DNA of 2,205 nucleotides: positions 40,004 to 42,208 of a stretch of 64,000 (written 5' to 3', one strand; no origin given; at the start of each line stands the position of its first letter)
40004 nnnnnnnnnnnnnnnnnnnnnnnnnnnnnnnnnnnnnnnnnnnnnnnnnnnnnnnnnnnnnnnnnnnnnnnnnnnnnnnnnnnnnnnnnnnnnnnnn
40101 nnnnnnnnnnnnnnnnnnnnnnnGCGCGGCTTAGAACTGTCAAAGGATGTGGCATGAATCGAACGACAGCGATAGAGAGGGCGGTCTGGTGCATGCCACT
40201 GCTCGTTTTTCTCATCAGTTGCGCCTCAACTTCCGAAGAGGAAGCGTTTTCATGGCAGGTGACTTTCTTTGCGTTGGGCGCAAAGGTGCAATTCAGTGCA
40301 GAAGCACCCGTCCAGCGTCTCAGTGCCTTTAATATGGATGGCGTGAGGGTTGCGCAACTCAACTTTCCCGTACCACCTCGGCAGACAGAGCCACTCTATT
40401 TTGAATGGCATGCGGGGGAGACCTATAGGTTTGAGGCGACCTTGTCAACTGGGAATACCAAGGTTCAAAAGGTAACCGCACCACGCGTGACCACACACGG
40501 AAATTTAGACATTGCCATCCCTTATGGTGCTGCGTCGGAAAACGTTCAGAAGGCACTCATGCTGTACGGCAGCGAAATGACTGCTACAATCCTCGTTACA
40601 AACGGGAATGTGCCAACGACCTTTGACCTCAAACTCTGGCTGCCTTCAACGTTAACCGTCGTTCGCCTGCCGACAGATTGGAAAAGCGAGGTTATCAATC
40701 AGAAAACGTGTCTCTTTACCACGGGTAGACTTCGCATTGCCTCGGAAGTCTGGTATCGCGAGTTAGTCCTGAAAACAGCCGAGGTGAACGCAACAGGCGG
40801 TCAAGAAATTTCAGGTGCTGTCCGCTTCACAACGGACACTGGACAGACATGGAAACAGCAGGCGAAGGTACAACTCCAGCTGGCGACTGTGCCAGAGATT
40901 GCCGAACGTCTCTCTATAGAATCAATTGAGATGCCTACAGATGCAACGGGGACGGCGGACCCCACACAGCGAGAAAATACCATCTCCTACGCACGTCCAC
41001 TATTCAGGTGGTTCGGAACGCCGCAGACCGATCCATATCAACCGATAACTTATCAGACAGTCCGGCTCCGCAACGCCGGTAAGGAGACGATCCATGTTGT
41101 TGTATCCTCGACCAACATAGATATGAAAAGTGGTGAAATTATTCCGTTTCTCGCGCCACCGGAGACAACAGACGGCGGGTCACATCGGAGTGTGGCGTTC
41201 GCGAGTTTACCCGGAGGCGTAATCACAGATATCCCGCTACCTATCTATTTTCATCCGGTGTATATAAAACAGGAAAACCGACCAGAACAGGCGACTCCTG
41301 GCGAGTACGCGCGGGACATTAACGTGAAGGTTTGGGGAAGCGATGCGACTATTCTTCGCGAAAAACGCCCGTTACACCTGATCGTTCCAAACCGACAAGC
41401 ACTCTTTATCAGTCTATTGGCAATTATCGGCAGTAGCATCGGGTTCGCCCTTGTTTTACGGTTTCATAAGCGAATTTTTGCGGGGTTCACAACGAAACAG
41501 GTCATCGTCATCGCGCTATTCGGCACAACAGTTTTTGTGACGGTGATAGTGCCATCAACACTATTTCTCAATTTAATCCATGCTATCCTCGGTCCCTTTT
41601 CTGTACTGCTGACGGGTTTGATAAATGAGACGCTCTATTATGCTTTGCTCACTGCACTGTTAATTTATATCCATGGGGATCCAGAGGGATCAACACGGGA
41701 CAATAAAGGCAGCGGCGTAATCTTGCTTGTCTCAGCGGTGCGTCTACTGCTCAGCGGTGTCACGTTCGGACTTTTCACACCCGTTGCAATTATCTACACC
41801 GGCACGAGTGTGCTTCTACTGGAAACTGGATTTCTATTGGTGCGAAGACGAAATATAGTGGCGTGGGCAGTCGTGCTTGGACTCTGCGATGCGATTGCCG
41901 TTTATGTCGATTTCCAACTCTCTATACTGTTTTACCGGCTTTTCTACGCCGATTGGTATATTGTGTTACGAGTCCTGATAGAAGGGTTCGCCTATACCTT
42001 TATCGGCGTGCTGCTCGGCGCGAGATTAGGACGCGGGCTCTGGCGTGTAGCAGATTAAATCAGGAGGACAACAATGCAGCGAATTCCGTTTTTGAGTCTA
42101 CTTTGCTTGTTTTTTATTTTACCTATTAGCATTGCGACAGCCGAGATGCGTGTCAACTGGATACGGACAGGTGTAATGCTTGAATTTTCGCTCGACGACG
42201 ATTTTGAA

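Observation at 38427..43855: Cobalamin riboswitch controls an operon of two secreted beta-propellers and a lipoprotein/multi-TM protein; candidate novel corrinoid capture/uptake system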

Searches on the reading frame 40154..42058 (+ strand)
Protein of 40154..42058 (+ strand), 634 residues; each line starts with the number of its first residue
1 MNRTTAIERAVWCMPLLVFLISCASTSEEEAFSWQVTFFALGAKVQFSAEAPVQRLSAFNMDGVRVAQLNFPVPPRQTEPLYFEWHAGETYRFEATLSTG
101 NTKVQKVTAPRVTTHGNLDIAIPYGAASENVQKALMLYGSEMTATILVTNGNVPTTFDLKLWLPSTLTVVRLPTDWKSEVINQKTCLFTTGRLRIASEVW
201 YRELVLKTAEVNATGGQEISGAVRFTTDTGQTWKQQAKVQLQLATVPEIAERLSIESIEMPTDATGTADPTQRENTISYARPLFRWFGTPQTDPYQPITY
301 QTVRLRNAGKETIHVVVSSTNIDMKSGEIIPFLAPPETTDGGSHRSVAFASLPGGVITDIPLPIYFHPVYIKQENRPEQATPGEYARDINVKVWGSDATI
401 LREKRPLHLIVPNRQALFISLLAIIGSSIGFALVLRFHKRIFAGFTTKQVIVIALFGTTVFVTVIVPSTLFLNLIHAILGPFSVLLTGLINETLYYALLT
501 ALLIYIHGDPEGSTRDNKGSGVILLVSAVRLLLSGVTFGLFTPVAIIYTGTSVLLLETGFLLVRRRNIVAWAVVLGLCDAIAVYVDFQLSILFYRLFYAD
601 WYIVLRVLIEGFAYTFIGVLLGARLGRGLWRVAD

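Call 5: search_protein_families(library=pfam, proteins=[window:40154-42058:+], max_evalue=0.1)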
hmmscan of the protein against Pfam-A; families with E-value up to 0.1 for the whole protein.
window:40154-42058:+ (634 aa): 0 families

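Call 6: search_protein_families(library=ncbifam, proteins=[window:40154-42058:+], max_evalue=0.1)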
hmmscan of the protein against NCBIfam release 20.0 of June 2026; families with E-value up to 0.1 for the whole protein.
window:40154-42058:+ (634 aa): 0 families

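Call 9: search_solved_structures(query=window:40154-42058:+, max_evalue=10)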
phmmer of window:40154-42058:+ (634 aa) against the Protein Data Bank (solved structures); distinct sequences matched with E-value up to 10: 1.
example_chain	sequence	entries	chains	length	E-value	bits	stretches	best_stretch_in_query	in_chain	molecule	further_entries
8uwq_A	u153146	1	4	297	0.2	13.4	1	486-558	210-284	BT1282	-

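Call 16: find_homologous_proteins(query=window:40154-42058:+)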
Query window:40154-42058:+ (634 aa): 464 proteins with E <= 0.001 among 8000 candidates; the best 120 are listed.
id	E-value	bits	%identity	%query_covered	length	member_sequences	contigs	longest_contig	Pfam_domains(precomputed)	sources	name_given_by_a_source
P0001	0.0e+0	1418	100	100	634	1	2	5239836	-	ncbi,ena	-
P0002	0.0e+0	1394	98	100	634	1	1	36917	-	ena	-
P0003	0.0e+0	1387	98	100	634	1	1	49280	-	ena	-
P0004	0.0e+0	1166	82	100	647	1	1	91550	-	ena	-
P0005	0.0e+0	1163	82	100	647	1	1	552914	-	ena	-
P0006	0.0e+0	1161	82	100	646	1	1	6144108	-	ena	-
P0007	0.0e+0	1160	81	100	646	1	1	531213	-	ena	-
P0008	0.0e+0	1160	82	100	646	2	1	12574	-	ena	-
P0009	0.0e+0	1155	81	100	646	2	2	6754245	-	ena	-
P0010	0.0e+0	1155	82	100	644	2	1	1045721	-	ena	-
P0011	0.0e+0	1155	81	100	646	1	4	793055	-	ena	-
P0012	0.0e+0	1154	81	100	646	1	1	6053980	-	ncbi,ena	-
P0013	0.0e+0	1152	81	100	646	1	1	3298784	-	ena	-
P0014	0.0e+0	1150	80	100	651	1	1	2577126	-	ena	-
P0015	0.0e+0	1149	80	100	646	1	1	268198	-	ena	-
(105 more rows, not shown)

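Call 20: find_related_loci(query=window:40154-42058:+, collection=genome_contigs, flank=5000)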
Query window:40154-42058:+ (634 aa) in genome_contigs; peptide patterns used: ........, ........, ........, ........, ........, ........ (x = any residue, [..] = any of these).
59 stretches matched a pattern; 41 encode a relative of the query (tblastn E <= 1e-3); 41 distinct loci.
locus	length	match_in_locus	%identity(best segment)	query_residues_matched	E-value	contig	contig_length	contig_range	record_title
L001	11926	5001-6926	81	1-634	0e+0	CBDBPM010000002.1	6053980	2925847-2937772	MAG: Candidatus Poribacteria bacterium isolate 2ce76e30-9b7a-4682-b141-86baa08e5e2a genome assembly, contig: contig_2, w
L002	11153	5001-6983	79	1-634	0e+0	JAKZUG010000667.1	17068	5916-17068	MAG: Candidatus Poribacteria bacterium isolate Langseth_MAG_00079 Langseth_MAG_00079_000000000667, whole genome shotgun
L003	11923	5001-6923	81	2-634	0e+0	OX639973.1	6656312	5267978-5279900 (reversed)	MAG: uncultured Poribacteria bacterium isolate a51c2dcd-0bc8-4832-ac43-f95c9d639ad7 genome assembly, chromosome: 1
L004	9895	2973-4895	80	1-634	0e+0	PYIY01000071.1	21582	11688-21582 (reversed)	MAG: Candidatus Poribacteria bacterium isolate PCPOR4 Ga0207198_1071, whole genome shotgun sequence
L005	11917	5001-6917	80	5-634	0e+0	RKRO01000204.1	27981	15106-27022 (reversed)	MAG: Candidatus Poribacteria bacterium isolate PNGco_C_bin3 scaffold_160, whole genome shotgun sequence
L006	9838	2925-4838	79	5-634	0e+0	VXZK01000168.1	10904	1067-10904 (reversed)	MAG: Candidatus Poribacteria bacterium isolate SB0670_bin_33 NODE_2734_length_10904_cov_17.269887, whole genome shotgun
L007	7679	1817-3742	79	1-634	0e+0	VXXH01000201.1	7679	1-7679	MAG: Candidatus Poribacteria bacterium isolate SB0668_bin_37 NODE_4523_length_7679_cov_8.116999, whole genome shotgun se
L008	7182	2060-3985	79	1-634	0e+0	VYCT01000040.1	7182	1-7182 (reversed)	MAG: Candidatus Poribacteria bacterium isolate SB0675_bin_22 NODE_4038_length_7182_cov_12.278238, whole genome shotgun s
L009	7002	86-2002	79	5-634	0e+0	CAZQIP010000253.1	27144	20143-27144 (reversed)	MAG TPA_asm: uncultured bacterium isolate SRP338948_co1_32 genome assembly, contig: k141_96943, whole genome shotgun seq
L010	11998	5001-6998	78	1-634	0e+0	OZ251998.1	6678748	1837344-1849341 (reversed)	MAG: Candidatus Poribacteria bacterium isolate 8f110123-501e-42ad-9d55-583bbc997c7d genome assembly, chromosome: 1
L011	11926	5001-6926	79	2-634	0e+0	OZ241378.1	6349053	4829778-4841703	MAG: Candidatus Poribacteria bacterium isolate 8f0f5501-85a9-4e66-9deb-4e7c08d09c04 genome assembly, chromosome: 1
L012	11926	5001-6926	77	5-634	0e+0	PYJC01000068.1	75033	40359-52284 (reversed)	MAG: Candidatus Poribacteria bacterium isolate PCPOR1 Ga0206387_1068, whole genome shotgun sequence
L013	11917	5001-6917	77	8-634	0e+0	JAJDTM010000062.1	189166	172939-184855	MAG: Candidatus Poribacteria bacterium isolate jk18x1bzbins.25 k141_99612, whole genome shotgun sequence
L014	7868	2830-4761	76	2-634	0e+0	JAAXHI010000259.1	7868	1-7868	MAG: Candidatus Poribacteria bacterium isolate Plut_88885 unfiltered_Plut_88885_genomic_contig_539037, whole genome shot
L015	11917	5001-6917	76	8-634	0e+0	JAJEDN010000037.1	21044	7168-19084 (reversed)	MAG: Candidatus Poribacteria bacterium isolate p16x33bins.23 k141_13812, whole genome shotgun sequence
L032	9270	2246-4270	55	2-634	0e+0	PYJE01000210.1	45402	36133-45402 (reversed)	MAG: Candidatus Poribacteria bacterium isolate AGPOR5 scf7180000041272, whole genome shotgun sequence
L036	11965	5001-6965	44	9-634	9e-156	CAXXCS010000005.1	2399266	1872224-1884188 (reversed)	MAG: Candidatus Poribacteria bacterium isolate f2072dac-7ec4-414b-ba18-4a473c62d403 genome assembly, contig: contig_5, w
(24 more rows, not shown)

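Call 29: search_protein_families(library=pfam, proteins=[L036:3712-4923:+, L036:4977-6968:+, L036:7324-8325:+, L036:8387-9325:-, L036:9392-10624:-, L036:721-1623:+, L036:2118-2903:-, L032:753-2051:+, L032:6277-8085:-], max_evalue=0.01)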
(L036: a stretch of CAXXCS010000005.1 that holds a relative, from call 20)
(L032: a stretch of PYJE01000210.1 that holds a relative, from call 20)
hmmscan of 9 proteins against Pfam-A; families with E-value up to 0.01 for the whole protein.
L036:3712-4923:+ (403 aa): 1 family
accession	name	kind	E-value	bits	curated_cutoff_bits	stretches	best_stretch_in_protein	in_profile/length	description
PF16819.11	DUF5074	-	8e-06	25.6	27.2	1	84-243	40-194/353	Domain of unknown function (DUF5074)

L036:4977-6968:+ (663 aa): 0 families

L036:7324-8325:+ (333 aa): 1 family
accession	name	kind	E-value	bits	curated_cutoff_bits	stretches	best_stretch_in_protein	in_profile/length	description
PF02574.22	S-methyl_trans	-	8.1e-54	183.8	22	1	14-328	1-283/283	Homocysteine S-methyltransferase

L036:8387-9325:- (312 aa): 5 families
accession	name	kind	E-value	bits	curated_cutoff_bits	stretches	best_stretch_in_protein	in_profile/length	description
PF13646.12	HEAT_2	-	4.9e-26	91.3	27.7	2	64-148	2-87/88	HEAT repeats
PF02985.28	HEAT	-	2.3e-14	52.6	23.5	1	126-149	2-25/31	HEAT repeat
PF03130.22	HEAT_PBS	-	1.7e-13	50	20.9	1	110-135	2-27/27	PBS lyase HEAT-like repeat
PF13513.12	HEAT_EZ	-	2.9e-06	28.1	27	0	122-149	26-53/55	HEAT-like repeat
PF00514.29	Arm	-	2.6e-05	24.6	20.6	0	124-149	12-37/41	Armadillo/beta-catenin-like repeat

L036:9392-10624:- (410 aa): 1 family
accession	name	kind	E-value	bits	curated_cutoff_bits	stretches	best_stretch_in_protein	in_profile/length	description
PF17973.7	bMG10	-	1.8e-28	99.8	26.2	1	272-395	2-130/131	Bacterial Alpha-2-macroglobulin MG10 domain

L036:721-1623:+ (300 aa): 1 family
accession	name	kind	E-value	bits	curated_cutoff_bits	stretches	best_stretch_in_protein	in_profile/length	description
PF01555.25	N6_N4_Mtase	-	7.1e-51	173.7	26.7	1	31-287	1-220/221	DNA methylase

L036:2118-2903:- (261 aa): 5 families
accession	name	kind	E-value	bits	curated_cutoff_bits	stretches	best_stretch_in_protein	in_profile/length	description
PF00106.31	adh_short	-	1.1e-52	178.8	26.6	1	15-206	1-189/195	short chain dehydrogenase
PF13561.12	adh_short_C2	-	9.5e-38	130.5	27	1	24-237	6-217/236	Enoyl-(Acyl carrier protein) reductase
PF08659.16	KR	-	3.7e-10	40.5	22.6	1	18-181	4-164/180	KR domain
PF08643.16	DUF1776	-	5.1e-06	26.5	25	1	107-198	107-198/294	Fungal family of unknown function (DUF1776)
PF01370.27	Epimerase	-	0.00048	20.1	20.9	0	18-119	2-92/240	NAD dependent epimerase/dehydratase family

L032:753-2051:+ (432 aa): 2 families
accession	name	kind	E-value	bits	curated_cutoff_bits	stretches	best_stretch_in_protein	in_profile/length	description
PF00404.24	Dockerin_1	-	5.9e-09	36.4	22.9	1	383-432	2-56/57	Dockerin type I domain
PF16819.11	DUF5074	-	5.3e-07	29.5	27.2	1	121-289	82-240/353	Domain of unknown function (DUF5074)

L032:6277-8085:- (602 aa): 5 families
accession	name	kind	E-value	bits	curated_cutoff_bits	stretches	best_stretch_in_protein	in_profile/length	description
PF13365.12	Trypsin_2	-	7.9e-16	59.5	27.6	1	200-356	1-144/144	Trypsin-like peptidase domain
PF13860.13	FlgD_ig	-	4e-09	36.8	27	1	527-589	17-75/79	FlgD Ig-like domain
PF00089.32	Trypsin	-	1.8e-06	28.4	20.6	1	199-364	26-202/220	Trypsin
PF13585.12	CHU_C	-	0.00022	21.7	27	1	558-589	41-72/86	CHU_C Type IX secretion signal domain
PF10459.15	Peptidase_S46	-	0.00072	18.8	22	1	336-367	629-660/698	Peptidase S46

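Call 31: search_protein_representatives(protein=window:40154-42058:+)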
Query: 634 residues. Proteins with E-value up to 0.001 (for the whole library): 360; up to 1e-10: 276; up to 1e-30: 87. The best 150 are listed.
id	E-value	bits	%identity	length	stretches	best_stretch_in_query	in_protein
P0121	7.7e-243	824.0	67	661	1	14-634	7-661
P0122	2.3e-153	528.5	47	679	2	184-634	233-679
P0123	3.6e-151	521.2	47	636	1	12-632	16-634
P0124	1.2e-115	403.9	42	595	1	13-632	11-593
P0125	5.0e-109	382.1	56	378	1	260-634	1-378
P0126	7.3e-79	282.4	34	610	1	6-632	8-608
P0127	6.8e-75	269.3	71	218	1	172-344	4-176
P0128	1.9e-72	261.2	32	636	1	15-634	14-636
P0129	1.6e-68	248.2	69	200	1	7-181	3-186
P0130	2.4e-68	247.7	32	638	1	12-632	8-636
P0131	9.0e-64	232.6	31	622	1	10-633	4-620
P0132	5.6e-61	223.3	33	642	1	7-634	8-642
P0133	7.8e-61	222.9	61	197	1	430-634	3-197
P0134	8.9e-61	222.7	32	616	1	35-633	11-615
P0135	4.3e-59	217.1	31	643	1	21-630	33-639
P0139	1.3e-51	192.4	30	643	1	12-632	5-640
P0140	1.4e-49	185.7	31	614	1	25-632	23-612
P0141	2.8e-49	184.7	29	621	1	45-633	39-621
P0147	1.4e-45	172.5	31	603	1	38-633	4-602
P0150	6.5e-45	170.3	31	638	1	34-629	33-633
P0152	8.5e-44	166.6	27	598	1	36-633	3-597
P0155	1.3e-41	159.4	29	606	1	11-632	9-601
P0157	3.4e-40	154.7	30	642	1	17-626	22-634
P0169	5.4e-38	147.4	32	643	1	46-630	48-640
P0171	9.1e-38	146.7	29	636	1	16-633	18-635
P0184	3.2e-35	138.3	27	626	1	16-633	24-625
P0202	1.9e-32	129.1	28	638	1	9-633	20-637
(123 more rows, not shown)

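Call 32: list_cluster_members(proteins=[P0123, P0124, P0126, P0128, P0130, P0132, P0139, P0152, P0171, P0184])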
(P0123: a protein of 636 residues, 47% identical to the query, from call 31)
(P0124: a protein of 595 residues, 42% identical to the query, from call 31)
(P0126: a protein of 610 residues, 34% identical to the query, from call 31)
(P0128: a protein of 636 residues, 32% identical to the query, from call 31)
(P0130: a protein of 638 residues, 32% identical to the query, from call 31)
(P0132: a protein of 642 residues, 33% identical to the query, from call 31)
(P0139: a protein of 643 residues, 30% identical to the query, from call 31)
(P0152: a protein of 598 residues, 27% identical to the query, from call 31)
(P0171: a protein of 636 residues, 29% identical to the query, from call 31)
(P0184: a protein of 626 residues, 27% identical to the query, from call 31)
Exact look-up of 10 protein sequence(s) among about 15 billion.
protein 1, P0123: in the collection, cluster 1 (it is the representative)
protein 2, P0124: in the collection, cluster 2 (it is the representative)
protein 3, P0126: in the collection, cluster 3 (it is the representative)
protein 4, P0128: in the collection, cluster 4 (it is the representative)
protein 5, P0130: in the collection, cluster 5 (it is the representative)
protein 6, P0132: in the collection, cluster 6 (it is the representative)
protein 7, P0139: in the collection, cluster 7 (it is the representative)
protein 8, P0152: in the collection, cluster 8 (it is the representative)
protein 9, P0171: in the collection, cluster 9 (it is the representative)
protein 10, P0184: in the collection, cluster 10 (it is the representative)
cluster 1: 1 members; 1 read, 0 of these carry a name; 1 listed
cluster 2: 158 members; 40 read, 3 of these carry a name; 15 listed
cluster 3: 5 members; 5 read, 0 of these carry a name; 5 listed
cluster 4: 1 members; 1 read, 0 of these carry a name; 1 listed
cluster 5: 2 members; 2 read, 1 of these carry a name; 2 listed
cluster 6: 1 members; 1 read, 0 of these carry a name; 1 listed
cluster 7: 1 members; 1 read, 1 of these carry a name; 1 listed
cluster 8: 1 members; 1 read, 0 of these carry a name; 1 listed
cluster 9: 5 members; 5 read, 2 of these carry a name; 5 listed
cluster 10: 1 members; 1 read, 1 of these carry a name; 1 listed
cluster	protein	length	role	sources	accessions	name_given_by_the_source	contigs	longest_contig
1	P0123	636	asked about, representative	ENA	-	-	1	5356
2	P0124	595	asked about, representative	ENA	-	-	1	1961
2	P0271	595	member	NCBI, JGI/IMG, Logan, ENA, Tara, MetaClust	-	strand:+ start:117 stop:1904 length:1788 start_codon:yes stop_codon:yes gene_type:complete | TARA_085_MES_0.22-3_scaffold266752_1_gene331193 NOG10831 ""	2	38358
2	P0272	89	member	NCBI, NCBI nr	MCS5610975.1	MAG: hypothetical protein NZ961_11200, partial [Candidatus Poribacteria bacterium] | hypothetical protein [Candidatus Poribacteria bacterium]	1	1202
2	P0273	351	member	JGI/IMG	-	hypothetical protein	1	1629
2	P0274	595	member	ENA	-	-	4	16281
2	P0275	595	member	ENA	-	-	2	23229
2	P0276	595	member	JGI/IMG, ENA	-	-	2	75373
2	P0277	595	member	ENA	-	-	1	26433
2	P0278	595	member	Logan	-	-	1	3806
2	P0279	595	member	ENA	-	-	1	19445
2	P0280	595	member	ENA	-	-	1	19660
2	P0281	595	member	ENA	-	-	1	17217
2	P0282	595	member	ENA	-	-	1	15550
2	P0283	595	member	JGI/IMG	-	-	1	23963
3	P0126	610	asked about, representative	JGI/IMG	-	-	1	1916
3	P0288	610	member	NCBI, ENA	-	-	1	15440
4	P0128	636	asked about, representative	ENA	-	-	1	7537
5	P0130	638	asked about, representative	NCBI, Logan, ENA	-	-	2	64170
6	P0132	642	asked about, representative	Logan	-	-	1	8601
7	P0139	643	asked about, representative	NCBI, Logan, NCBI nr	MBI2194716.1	MAG: hypothetical protein HYU36_22275 [Planctomycetes bacterium] | hypothetical protein [Planctomycetota bacterium]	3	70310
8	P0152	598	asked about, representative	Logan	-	-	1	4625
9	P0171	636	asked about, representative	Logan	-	-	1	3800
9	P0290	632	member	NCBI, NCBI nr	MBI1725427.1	MAG: hypothetical protein HYR52_07330 [Candidatus Tectomicrobia bacterium] | hypothetical protein [Candidatus Tectomicrobia bacterium]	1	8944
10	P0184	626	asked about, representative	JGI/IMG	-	hypothetical protein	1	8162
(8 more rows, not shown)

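Call 34: find_encoding_contigs(protein=P0139, flank=6000, max_places=2)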
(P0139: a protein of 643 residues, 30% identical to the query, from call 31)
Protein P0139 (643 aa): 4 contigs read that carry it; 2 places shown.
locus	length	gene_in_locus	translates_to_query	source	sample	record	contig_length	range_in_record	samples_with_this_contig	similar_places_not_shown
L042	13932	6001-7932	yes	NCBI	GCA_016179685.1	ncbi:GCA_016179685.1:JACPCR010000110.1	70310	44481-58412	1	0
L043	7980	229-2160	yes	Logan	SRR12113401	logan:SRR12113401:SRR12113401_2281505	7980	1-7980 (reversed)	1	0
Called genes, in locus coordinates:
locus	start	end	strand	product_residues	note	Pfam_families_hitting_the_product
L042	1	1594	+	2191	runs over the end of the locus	-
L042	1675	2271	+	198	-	-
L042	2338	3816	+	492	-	PF13248:Zn_ribbon_3 (faint)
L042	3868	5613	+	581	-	PF23414:Beta-prop_EML_2 (faint), PF25174:Beta-prop_THOC3 (faint), PF13360:PQQ_2 (weak), PF13570:Beta-prop_ACSF4 (faint)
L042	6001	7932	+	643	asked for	-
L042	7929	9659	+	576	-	PF03193:RsgA_GTPase (faint), PF09818:ABC_ATPase (faint), PF13481:AAA_25 (faint), PF00005:ABC_tran, PF02463:SMC_N (faint), PF03215:Rad17 (faint), PF13191:AAA_16 (faint), PF00005:ABC_tran, +5 more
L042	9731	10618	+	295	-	PF02361:CbiQ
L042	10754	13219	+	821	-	-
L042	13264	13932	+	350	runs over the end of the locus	-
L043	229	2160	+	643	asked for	-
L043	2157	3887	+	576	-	PF03193:RsgA_GTPase (faint), PF09818:ABC_ATPase (faint), PF13481:AAA_25 (faint), PF00005:ABC_tran, PF02463:SMC_N (faint), PF03215:Rad17 (faint), PF13191:AAA_16 (faint), PF00005:ABC_tran, +5 more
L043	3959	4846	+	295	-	PF02361:CbiQ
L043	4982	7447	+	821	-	-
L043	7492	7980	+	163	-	?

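Call 36: find_encoding_contigs(protein=P0130, flank=7000, max_places=1)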
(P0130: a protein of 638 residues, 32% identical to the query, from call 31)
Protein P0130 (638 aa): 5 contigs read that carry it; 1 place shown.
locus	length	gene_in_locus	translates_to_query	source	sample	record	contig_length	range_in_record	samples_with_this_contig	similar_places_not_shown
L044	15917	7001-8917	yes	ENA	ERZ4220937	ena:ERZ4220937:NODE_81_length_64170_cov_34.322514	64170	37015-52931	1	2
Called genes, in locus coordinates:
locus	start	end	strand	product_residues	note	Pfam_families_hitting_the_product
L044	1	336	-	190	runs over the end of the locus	PF01558:POR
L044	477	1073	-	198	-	PF21176:RecR_HhH, PF02132:RecR_ZnF (weak), PF01751:Toprim, PF13662:Toprim_4, PF21175:RecR_C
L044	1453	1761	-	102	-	PF02575:YbaB_DNA_bd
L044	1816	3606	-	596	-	PF05496:RuvB_N (weak), PF06068:TIP49 (faint), PF13177:DNA_pol3_delta2, PF13401:AAA_22 (weak), PF00004:AAA, PF22608:DNAX_ATPase_lid, PF12169:DNA_pol3_gamma3, PF20964:DnaX_C, +1 more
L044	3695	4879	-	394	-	PF07690:MFS_1, PF12832:MFS_1_like, PF00083:Sugar_tr, PF07690:MFS_1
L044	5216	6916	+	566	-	PF23381:Beta-prop_IFT122_1st (faint), PF25174:Beta-prop_THOC3 (faint), PF01011:PQQ (faint), PF24817:WD40_WDHD1_1st (faint), PF00400:WD40 (faint), PF13360:PQQ_2 (weak), PF13570:Beta-prop_ACSF4, PF13360:PQQ_2, +4 more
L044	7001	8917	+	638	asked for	-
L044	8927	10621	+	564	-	PF00437:T2SSE (faint), PF01078:Mg_chelatase (faint), PF02367:TsaE (faint), PF03193:RsgA_GTPase (faint), PF09818:ABC_ATPase (faint), PF00005:ABC_tran, PF02463:SMC_N (weak), PF00005:ABC_tran, +17 more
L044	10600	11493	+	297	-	PF02361:CbiQ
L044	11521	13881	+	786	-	PF02514:CobN-Mg_chel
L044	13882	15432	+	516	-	PF02514:CobN-Mg_chel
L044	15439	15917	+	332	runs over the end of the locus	PF00005:ABC_tran, PF13304:AAA_21, PF13732:DrrA1-3_C (weak)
